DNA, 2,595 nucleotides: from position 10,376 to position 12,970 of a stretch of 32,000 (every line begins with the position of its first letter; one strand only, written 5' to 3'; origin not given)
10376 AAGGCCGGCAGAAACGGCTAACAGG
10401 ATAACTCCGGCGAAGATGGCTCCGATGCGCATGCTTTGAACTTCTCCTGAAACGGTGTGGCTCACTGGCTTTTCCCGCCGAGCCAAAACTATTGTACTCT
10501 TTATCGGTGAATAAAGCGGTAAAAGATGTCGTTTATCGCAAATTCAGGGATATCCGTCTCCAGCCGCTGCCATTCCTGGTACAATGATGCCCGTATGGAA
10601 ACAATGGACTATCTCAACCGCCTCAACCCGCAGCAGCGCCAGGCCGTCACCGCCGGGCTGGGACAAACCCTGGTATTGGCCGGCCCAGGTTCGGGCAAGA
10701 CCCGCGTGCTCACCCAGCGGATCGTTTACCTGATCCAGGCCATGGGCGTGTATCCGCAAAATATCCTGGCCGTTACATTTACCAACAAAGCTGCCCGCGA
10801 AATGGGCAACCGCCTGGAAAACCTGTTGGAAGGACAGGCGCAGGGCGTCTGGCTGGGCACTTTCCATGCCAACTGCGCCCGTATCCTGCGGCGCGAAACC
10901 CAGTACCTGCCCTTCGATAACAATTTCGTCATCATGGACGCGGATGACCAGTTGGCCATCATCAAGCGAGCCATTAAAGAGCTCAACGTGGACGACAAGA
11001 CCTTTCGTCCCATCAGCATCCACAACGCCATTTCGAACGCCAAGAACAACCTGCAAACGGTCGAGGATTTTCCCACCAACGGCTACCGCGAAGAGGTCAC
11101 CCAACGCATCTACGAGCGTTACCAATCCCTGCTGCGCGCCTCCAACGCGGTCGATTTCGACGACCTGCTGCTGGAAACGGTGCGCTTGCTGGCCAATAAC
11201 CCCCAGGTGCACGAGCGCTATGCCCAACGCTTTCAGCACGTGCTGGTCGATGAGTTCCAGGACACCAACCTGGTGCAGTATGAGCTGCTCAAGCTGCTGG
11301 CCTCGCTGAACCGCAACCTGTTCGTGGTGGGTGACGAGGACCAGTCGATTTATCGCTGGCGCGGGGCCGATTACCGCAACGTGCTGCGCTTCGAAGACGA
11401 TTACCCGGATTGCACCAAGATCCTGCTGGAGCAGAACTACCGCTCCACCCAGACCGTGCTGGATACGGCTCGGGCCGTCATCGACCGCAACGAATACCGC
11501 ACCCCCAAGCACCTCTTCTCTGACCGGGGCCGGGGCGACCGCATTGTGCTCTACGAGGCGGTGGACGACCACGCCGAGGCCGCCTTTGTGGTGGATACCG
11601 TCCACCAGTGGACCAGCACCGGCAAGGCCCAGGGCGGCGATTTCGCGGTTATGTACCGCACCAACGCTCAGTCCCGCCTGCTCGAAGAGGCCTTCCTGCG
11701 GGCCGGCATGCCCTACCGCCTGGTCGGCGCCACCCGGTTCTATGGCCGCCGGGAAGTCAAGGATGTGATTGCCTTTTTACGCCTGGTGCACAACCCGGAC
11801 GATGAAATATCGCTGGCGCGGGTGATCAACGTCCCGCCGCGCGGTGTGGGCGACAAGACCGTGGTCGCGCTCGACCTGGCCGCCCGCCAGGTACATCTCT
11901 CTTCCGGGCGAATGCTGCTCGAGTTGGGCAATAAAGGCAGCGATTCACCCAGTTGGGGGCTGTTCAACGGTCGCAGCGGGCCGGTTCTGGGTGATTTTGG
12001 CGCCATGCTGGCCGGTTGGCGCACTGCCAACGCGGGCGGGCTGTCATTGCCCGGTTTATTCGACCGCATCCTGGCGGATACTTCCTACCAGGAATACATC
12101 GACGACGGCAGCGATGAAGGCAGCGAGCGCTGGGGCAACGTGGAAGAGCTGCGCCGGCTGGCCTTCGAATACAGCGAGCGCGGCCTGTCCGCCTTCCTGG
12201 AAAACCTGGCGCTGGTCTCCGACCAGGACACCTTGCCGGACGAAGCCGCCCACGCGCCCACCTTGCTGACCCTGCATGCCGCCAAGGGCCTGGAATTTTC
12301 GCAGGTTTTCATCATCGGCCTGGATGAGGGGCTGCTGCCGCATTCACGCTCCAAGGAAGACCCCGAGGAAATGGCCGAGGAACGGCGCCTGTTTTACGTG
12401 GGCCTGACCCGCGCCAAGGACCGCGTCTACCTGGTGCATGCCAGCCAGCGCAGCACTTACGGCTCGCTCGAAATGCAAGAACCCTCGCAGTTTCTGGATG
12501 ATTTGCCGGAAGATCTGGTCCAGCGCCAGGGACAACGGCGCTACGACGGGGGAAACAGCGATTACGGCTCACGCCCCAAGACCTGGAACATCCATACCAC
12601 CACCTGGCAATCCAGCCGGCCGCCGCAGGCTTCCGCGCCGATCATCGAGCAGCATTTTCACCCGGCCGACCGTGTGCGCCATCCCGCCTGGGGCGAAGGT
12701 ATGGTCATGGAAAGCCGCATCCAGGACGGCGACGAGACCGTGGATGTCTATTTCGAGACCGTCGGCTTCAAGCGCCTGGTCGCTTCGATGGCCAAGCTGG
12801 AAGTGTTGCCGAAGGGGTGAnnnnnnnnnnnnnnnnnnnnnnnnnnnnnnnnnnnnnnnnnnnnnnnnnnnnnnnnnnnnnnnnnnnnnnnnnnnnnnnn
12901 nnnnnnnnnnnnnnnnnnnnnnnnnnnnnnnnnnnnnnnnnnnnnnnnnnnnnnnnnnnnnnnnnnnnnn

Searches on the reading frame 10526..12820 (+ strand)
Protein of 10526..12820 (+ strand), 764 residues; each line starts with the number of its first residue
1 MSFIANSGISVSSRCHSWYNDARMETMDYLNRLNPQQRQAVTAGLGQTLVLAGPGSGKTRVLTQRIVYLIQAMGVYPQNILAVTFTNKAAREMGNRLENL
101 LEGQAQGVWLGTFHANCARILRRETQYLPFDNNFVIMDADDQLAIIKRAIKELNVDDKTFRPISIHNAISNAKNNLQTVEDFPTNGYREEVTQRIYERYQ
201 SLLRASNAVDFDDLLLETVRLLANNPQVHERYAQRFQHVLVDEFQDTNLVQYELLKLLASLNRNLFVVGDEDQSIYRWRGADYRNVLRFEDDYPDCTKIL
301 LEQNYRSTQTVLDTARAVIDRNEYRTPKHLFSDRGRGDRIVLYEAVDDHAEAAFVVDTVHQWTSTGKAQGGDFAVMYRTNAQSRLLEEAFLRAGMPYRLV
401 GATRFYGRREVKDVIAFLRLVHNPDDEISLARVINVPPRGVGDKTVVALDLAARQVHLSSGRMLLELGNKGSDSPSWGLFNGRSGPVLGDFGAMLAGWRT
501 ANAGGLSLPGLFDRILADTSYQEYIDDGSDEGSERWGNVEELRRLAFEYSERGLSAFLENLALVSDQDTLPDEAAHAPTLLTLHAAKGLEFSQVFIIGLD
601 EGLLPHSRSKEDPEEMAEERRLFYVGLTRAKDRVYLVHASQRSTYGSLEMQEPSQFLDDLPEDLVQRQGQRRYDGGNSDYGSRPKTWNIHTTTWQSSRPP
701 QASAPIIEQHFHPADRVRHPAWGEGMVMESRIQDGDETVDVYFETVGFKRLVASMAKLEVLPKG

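Call 13: search_protein_families(library=pfam, proteins=[window:10526-12820:+])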
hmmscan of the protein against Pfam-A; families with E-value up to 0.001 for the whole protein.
window:10526-12820:+ (764 aa): 8 families
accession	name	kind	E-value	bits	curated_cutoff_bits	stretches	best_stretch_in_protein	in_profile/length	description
PF00580.27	UvrD-helicase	-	2.2e-91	306.7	23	1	33-294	1-271/271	UvrD/REP helicase N-terminal domain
PF13361.12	UvrD_C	-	4.1e-65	220.9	25.6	2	299-451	1-152/350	UvrD-like helicase C-terminal domain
PF13245.12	AAA_19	-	6.2e-23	81.9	25.1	1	37-277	1-132/134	AAA domain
PF13538.12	UvrD_C_2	-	2e-10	40.8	27.4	1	580-637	4-52/52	UvrD-like helicase C-terminal domain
PF21196.3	PcrA_UvrD_tudor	-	1.9e-08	34.4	23.9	1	715-756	3-44/48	PcrA/UvrD tudor domain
PF01443.25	Viral_helicase1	-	1e-06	29.2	21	0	563-636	162-226/228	Viral superfamily 1 RNA helicase core domain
PF13604.12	AAA_30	-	1.6e-06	28.5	27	0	33-97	2-66/191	AAA domain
PF13086.12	AAA_11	-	1.6e-05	25.2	27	1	33-124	2-93/257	AAA domain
